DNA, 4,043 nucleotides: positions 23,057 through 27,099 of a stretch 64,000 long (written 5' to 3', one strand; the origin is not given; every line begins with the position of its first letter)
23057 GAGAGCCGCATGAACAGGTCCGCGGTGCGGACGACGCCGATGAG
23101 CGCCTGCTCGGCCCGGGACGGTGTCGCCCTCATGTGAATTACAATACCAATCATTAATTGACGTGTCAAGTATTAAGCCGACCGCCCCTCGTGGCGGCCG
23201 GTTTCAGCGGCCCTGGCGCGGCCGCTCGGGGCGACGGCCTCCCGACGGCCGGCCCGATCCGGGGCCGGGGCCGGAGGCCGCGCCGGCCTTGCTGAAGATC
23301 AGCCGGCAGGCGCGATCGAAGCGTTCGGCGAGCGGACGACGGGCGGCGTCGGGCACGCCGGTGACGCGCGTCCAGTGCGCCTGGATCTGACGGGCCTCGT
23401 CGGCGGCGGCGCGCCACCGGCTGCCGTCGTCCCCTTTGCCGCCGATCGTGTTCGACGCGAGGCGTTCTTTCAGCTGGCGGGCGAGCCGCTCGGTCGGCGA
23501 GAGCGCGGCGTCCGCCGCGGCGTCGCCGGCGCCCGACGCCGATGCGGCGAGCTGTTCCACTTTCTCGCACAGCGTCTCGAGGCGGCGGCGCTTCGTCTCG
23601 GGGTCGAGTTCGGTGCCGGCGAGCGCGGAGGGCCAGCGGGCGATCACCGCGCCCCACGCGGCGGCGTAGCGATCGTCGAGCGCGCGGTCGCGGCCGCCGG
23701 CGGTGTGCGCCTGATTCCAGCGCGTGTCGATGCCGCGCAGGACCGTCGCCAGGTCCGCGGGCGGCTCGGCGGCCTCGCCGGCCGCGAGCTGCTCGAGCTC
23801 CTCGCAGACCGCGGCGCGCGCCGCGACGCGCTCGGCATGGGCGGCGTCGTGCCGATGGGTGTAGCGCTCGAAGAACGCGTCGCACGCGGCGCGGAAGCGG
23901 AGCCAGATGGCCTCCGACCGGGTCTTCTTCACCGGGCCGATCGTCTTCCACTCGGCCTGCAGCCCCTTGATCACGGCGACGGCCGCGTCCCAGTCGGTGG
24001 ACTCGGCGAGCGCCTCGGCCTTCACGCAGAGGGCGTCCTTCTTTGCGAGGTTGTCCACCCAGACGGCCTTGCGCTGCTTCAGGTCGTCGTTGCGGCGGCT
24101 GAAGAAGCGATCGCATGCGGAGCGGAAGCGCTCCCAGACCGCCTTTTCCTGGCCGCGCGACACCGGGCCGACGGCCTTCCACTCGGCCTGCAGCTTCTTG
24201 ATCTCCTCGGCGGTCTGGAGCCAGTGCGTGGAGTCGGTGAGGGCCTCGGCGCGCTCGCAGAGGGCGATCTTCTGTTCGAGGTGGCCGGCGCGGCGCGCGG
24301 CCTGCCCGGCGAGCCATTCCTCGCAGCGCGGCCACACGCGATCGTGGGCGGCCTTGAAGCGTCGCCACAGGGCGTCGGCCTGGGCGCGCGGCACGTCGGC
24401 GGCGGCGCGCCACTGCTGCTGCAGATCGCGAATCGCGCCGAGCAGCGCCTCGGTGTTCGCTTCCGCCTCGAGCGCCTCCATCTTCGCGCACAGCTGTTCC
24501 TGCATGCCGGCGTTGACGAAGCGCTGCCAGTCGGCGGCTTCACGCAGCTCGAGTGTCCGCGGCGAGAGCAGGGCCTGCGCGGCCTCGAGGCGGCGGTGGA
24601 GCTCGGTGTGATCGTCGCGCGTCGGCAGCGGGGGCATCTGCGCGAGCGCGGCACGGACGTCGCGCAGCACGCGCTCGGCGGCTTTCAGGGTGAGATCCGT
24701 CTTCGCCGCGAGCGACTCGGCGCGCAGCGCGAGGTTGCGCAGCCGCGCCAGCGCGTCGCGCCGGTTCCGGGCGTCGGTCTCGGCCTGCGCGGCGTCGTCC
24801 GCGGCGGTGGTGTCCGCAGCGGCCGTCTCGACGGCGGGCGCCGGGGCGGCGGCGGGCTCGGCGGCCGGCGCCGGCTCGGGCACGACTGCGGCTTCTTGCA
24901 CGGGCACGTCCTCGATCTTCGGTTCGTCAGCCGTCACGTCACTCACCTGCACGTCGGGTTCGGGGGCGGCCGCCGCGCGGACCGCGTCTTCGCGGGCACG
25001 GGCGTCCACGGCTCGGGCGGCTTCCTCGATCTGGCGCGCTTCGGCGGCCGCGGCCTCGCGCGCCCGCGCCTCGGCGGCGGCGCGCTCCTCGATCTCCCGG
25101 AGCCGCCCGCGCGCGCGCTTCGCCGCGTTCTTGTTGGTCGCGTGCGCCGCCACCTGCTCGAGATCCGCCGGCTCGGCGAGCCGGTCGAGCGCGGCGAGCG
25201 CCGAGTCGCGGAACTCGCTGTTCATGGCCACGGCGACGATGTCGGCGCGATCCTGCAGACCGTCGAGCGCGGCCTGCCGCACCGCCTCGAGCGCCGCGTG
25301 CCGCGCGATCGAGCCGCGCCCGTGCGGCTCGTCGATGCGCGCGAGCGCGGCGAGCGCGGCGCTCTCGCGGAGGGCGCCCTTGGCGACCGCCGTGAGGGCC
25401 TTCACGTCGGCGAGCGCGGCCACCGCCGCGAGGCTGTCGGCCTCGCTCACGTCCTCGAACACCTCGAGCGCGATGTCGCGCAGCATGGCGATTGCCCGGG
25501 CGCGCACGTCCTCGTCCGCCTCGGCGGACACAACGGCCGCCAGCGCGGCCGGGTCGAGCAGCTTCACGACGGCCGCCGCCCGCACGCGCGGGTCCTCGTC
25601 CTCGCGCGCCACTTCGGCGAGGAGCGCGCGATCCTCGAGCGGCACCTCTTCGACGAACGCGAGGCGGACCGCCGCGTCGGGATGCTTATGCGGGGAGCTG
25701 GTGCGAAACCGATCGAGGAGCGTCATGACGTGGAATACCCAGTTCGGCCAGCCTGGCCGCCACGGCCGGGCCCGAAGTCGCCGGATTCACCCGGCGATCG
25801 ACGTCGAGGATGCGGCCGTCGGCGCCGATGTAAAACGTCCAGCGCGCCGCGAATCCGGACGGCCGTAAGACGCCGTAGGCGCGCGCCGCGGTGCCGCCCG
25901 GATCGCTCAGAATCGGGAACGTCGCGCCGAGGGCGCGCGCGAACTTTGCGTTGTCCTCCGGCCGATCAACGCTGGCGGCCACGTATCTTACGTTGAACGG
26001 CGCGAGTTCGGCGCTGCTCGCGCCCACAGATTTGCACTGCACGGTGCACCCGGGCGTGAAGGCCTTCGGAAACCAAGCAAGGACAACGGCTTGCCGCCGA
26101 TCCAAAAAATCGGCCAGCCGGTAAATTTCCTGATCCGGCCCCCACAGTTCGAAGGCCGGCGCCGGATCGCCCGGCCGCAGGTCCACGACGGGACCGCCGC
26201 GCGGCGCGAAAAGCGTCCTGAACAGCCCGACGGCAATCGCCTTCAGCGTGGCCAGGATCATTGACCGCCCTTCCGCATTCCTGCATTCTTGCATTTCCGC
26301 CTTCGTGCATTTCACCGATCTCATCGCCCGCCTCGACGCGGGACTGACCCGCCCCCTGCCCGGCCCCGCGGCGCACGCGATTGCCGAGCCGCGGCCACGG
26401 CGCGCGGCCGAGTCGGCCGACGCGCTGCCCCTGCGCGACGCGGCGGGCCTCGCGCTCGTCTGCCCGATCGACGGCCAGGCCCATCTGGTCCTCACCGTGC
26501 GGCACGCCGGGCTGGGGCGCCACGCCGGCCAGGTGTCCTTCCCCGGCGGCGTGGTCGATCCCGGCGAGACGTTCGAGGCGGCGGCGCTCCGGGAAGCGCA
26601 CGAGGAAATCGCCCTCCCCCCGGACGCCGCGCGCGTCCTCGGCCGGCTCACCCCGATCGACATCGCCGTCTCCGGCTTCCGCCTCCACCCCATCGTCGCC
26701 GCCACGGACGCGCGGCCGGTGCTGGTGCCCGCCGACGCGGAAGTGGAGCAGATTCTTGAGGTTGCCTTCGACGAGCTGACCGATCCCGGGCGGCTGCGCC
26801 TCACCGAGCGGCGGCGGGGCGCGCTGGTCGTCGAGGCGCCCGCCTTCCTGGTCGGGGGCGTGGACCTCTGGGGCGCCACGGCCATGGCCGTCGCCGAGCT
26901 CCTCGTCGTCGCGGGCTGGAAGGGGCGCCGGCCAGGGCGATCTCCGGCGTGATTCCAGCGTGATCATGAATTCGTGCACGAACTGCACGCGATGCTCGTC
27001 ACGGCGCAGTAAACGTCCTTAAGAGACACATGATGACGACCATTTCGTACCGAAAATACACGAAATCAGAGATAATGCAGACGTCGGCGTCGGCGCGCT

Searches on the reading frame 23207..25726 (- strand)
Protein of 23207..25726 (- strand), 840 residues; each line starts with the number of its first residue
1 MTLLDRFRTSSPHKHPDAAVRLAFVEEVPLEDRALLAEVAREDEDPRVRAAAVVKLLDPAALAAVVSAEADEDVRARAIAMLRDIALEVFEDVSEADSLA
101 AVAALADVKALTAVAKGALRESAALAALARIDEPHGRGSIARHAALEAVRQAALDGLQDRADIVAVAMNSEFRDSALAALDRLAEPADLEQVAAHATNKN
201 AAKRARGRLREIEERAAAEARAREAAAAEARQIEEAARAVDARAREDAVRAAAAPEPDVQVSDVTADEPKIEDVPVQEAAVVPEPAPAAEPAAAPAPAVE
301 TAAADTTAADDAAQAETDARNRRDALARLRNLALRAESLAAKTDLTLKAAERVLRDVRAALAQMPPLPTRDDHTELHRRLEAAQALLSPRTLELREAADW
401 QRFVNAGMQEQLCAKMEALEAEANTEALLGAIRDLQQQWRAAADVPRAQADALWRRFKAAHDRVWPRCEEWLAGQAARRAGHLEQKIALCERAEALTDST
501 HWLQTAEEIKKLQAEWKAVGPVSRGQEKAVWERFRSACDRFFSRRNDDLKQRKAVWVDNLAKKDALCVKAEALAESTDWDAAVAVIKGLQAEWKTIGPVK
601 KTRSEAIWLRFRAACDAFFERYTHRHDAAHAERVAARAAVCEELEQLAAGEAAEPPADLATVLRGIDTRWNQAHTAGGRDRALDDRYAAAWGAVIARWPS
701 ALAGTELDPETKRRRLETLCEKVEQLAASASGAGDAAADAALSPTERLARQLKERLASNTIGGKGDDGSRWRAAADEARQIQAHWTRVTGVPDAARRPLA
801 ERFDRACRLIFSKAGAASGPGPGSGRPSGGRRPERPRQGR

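Call 93: search_protein_families(library=pfam, proteins=[window:23207-25726:-], max_evalue=0.00001)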
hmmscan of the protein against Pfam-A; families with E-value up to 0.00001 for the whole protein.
window:23207-25726:- (840 aa): 1 family
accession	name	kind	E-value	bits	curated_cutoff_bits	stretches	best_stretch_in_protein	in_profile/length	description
PF03993.17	DUF349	-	1.8e-59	198.4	23.9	4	529-601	1-74/75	Domain of Unknown Function (DUF349)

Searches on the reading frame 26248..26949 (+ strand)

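Call 93: search_protein_families(library=pfam, proteins=[window:26248-26949:+], max_evalue=0.00001)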
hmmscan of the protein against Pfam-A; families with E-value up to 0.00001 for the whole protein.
window:26248-26949:+ (234 aa): 1 family
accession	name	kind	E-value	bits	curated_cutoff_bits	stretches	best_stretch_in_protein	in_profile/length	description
PF00293.34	NUDIX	-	1.4e-15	57.9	21.1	1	68-179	8-119/134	NUDIX domain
